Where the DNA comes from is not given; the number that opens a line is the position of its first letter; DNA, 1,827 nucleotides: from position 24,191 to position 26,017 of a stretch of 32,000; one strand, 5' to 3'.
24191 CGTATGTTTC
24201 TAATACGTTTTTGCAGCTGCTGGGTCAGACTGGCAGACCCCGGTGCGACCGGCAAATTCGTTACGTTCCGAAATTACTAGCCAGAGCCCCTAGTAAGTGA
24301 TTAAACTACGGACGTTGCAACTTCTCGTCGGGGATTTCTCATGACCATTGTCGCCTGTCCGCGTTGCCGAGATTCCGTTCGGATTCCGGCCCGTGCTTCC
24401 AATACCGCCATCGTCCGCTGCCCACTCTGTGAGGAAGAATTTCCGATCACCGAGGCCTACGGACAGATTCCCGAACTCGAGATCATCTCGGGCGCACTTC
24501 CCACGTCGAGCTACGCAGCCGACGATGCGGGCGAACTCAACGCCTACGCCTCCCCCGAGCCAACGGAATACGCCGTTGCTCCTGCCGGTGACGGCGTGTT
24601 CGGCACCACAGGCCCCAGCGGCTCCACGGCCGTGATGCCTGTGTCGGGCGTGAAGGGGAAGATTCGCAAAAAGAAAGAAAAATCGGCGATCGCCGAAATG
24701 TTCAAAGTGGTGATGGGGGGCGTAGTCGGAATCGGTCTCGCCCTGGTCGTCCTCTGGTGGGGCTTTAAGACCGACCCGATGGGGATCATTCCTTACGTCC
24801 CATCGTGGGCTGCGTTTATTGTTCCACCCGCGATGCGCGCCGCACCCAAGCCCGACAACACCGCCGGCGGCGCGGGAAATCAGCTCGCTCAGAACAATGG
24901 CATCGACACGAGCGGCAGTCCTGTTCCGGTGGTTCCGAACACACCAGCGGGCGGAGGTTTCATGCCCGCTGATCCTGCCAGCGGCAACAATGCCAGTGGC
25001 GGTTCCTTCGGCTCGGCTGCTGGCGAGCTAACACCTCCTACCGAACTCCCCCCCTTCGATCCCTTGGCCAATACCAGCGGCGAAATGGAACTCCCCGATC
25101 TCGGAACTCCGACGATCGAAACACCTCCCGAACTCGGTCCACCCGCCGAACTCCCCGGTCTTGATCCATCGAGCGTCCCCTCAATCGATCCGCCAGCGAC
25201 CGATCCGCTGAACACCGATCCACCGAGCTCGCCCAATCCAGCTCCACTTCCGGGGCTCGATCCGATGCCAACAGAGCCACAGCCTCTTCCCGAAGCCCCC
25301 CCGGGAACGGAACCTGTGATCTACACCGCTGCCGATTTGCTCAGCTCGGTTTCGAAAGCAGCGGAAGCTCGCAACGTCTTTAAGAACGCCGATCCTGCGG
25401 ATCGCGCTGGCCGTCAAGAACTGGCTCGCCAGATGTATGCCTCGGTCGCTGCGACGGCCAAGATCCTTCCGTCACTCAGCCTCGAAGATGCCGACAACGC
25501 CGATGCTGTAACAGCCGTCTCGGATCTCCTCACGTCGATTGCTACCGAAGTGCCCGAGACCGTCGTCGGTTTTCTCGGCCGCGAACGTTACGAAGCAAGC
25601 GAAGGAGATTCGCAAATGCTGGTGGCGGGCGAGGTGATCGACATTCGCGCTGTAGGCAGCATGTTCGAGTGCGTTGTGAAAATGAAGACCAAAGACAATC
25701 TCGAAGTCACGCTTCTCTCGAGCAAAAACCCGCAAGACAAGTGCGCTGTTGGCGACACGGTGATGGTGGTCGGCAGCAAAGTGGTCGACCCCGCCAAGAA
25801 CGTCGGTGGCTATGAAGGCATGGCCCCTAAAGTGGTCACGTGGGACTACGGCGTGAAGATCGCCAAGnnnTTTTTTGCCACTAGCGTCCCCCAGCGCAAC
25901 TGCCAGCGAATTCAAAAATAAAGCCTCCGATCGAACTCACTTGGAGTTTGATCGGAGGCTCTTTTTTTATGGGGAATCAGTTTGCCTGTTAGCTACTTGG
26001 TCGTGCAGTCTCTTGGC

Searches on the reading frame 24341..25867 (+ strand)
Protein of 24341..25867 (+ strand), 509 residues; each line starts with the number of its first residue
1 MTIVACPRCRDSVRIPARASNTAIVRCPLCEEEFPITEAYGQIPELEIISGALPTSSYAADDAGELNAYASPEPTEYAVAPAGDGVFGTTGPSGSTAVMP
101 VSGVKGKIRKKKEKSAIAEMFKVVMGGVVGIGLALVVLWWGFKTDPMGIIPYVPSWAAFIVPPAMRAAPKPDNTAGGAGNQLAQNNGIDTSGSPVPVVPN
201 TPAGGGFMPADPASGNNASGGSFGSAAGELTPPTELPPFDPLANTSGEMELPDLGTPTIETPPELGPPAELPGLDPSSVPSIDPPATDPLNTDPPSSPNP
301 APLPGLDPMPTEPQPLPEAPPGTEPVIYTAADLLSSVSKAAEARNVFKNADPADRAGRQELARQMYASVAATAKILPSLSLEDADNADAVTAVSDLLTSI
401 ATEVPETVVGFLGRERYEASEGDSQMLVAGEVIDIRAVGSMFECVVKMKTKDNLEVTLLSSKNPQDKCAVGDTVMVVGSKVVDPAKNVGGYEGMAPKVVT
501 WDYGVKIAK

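Call 51: search_protein_families(library=pfam, max_evalue=0.01, proteins=[window:24341-25867:+])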
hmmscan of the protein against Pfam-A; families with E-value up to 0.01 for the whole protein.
window:24341-25867:+ (509 aa): 1 family
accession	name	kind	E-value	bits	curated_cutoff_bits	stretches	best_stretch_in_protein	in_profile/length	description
PF23475.1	zf-Tbcl_FmdE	-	0.00044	20.1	23.2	0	19-36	2-19/35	FmdE treble clef zinc finger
